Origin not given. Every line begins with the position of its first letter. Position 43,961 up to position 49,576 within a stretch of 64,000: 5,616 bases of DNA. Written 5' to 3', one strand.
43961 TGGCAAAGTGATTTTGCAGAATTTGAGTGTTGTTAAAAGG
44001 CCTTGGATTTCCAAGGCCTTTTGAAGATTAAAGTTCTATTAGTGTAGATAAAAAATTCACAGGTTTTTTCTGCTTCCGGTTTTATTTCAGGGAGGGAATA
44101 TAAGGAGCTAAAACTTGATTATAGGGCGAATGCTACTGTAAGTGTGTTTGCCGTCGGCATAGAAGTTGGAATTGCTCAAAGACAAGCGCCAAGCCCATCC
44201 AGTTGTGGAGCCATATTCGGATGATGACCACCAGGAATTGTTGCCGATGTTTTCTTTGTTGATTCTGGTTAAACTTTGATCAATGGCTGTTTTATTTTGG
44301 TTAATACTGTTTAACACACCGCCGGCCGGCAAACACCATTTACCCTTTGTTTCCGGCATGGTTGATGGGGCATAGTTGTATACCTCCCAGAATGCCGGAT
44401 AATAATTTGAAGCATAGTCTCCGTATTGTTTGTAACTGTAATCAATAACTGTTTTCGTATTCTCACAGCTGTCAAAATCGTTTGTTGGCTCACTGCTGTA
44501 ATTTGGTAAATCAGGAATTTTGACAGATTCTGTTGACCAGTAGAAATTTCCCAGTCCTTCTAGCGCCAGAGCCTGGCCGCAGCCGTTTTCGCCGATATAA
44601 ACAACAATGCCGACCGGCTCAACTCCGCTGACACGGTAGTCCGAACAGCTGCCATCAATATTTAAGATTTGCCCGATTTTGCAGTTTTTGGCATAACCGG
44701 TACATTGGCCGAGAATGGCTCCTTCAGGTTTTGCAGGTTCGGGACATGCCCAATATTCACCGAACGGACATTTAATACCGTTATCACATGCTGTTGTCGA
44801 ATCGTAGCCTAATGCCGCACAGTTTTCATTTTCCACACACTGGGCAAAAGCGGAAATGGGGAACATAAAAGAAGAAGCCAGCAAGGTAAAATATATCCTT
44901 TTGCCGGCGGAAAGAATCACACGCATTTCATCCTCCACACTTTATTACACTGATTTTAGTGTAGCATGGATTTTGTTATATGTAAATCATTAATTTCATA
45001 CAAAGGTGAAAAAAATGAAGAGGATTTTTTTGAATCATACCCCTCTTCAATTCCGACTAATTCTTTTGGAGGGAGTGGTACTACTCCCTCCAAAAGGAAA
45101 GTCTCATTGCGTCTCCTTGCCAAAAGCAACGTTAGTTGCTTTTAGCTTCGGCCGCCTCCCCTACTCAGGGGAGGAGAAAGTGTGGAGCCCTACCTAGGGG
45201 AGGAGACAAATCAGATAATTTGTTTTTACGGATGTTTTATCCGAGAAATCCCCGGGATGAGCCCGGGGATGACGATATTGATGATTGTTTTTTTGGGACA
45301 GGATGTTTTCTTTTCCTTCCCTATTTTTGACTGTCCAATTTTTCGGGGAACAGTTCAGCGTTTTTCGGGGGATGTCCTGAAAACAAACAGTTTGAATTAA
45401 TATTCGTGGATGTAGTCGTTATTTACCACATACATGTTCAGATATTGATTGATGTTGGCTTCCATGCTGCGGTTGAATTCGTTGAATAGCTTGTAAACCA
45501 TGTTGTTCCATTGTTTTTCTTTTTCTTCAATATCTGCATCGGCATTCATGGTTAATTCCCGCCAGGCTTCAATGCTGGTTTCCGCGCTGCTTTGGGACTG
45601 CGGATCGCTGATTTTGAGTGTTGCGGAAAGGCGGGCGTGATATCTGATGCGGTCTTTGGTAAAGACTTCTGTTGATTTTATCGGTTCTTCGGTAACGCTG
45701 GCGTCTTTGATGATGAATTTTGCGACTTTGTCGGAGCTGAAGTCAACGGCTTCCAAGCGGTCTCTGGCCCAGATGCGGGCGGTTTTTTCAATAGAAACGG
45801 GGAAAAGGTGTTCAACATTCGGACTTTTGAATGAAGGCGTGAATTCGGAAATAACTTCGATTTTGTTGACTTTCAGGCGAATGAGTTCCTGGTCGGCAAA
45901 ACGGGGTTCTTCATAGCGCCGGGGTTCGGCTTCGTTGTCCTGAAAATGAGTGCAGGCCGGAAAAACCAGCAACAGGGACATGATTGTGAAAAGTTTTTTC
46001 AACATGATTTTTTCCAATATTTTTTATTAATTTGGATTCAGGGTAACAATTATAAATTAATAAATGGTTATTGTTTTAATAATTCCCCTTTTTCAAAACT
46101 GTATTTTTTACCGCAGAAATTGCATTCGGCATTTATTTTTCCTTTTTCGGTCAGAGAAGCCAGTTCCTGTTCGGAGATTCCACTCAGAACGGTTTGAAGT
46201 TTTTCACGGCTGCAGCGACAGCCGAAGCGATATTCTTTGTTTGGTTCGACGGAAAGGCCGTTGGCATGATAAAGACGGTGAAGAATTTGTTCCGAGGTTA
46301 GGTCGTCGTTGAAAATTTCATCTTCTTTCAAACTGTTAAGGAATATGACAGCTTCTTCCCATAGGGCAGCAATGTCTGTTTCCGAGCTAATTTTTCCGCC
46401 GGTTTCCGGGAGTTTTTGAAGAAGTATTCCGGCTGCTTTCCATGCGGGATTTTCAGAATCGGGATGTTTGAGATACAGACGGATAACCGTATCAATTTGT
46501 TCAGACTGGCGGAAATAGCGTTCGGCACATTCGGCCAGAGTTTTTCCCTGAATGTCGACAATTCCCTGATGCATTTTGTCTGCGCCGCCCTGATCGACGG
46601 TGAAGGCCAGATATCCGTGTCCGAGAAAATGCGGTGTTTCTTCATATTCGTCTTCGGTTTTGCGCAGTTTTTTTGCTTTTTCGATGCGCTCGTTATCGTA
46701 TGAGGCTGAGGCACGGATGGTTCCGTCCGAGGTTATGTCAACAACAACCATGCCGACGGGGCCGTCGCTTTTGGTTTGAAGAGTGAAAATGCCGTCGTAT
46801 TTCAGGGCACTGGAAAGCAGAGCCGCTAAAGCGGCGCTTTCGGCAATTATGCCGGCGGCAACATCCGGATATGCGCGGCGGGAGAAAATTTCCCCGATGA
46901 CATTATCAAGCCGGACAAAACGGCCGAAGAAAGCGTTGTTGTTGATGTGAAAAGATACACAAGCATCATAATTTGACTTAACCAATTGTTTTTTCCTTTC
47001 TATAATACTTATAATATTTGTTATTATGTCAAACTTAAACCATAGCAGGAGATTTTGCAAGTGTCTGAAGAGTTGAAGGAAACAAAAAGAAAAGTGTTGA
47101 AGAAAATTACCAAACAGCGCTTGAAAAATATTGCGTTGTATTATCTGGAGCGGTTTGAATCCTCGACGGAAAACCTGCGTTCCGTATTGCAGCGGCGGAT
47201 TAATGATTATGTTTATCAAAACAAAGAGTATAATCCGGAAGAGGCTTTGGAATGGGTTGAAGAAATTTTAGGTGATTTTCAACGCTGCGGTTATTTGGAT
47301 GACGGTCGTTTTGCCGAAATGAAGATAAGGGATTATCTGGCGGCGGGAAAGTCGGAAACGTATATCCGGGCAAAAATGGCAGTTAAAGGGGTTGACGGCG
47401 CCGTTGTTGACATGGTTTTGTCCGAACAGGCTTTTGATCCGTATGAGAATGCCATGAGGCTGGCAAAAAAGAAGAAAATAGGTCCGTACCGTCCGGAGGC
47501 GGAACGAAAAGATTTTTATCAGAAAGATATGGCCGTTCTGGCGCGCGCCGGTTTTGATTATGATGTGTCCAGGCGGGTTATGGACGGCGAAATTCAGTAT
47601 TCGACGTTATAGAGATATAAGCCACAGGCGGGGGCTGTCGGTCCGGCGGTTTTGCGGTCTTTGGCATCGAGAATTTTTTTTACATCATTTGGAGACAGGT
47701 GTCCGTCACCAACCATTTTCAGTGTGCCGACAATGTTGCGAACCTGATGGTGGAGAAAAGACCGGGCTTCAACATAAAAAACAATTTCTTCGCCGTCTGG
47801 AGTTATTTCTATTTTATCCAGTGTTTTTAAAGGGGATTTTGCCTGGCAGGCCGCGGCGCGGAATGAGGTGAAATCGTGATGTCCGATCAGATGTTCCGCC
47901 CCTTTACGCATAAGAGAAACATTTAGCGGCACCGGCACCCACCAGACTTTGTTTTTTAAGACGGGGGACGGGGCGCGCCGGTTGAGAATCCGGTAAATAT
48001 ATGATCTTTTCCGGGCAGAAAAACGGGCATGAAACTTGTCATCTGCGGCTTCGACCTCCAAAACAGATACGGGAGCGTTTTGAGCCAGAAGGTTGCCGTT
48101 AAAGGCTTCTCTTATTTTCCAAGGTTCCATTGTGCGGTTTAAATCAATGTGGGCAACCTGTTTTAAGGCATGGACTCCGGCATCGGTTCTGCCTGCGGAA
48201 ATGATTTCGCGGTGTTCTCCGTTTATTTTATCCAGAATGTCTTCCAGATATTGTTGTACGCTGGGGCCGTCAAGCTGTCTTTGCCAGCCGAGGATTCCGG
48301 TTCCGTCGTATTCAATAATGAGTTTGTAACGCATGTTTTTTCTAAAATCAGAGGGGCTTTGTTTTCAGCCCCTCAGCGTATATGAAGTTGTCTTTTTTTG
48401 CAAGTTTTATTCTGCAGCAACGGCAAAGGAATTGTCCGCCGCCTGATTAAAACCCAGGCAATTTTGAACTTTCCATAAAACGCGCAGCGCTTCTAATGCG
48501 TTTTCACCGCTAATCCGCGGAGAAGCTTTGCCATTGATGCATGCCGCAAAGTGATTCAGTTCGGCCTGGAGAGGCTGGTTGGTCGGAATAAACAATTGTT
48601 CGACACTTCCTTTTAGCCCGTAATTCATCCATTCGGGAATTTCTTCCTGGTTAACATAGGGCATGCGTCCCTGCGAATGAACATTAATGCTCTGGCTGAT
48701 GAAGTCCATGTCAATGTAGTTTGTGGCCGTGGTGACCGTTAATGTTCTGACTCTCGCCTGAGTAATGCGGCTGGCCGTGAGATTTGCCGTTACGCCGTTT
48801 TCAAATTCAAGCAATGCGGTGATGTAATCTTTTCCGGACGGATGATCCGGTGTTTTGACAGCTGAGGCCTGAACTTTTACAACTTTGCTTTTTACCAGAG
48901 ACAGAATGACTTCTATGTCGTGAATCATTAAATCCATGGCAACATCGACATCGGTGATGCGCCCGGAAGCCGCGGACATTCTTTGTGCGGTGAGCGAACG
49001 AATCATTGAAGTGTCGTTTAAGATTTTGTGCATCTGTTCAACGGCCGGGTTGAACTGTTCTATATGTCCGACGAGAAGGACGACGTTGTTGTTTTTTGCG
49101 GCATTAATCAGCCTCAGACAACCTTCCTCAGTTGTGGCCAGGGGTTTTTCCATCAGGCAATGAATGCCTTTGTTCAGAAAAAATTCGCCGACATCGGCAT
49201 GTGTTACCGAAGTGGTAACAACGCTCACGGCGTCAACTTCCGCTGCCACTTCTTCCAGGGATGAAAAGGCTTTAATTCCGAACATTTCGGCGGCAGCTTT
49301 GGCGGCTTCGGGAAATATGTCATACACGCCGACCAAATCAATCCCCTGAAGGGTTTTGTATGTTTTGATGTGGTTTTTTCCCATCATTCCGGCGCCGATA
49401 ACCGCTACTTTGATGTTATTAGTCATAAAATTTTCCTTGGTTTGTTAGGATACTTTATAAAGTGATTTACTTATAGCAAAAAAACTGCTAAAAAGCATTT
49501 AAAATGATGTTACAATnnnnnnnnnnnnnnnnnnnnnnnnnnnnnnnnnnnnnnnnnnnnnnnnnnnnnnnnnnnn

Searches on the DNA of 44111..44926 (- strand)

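Call 90: search_rna_families(sources=[L029, L047, L010, L042, L045], threshold=gathering)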
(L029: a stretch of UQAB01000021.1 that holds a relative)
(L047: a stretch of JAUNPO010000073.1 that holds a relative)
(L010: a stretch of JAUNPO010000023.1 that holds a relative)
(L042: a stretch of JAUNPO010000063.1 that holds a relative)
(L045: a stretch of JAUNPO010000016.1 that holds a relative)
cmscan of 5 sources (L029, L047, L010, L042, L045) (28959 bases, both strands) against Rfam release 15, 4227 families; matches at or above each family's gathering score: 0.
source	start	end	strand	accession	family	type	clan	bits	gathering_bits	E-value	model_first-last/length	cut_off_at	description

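Call 95: search_rna_families(source=L029, start=2680, end=3010, threshold=evalue, max_evalue=1)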
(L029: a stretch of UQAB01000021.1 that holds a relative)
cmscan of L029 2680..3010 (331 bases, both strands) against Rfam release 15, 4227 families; matches with E-value up to 1: 1.
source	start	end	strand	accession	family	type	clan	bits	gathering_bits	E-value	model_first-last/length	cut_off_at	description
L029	2858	2942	+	RF02221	sRNA-Xcc1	Gene; sRNA;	-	26.2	53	0.015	1-87/87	no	sRNA-Xcc1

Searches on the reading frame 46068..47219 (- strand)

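Call 82: search_protein_families(library=pfam, proteins=[window:46068-47219:-], max_evalue=0.00001)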
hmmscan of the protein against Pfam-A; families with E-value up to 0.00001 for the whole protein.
window:46068-47219:- (383 aa): 1 family
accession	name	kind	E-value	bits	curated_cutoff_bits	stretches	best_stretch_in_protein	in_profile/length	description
PF01430.24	HSP33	-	5.3e-64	216.7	21.4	1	85-376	1-273/273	Hsp33 protein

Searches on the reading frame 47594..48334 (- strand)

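Call 82: search_protein_families(library=pfam, proteins=[window:47594-48334:-], max_evalue=0.00001)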
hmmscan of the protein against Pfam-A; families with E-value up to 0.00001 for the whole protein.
window:47594-48334:- (246 aa): 1 family
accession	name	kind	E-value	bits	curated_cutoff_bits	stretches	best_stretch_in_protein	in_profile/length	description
PF01416.25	PseudoU_synth_1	-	1.1e-40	138.9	23.3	2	146-246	2-107/108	tRNA pseudouridine synthase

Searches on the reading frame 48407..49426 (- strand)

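Call 82: search_protein_families(library=pfam, proteins=[window:48407-49426:-], max_evalue=0.00001)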
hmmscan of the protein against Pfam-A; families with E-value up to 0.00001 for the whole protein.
window:48407-49426:- (339 aa): 4 families
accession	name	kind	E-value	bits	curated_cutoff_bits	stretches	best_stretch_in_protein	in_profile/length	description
PF01408.29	GFO_IDH_MocA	-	1.4e-29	103.6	24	1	5-121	1-120/120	Oxidoreductase family, NAD-binding Rossmann fold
PF22725.1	GFO_IDH_MocA_C3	-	2.8e-11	43.9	27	1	162-231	45-116/124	GFO/IDH/MocA C-terminal domain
PF02423.21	OCD_Mu_crystall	-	1.1e-06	28.3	24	1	6-78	131-208/314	Ornithine cyclodeaminase/mu-crystallin family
PF02894.22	GFO_IDH_MocA_C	-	1.9e-06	28.2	22.9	0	162-317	42-203/218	Oxidoreductase family, C-terminal alpha/beta domain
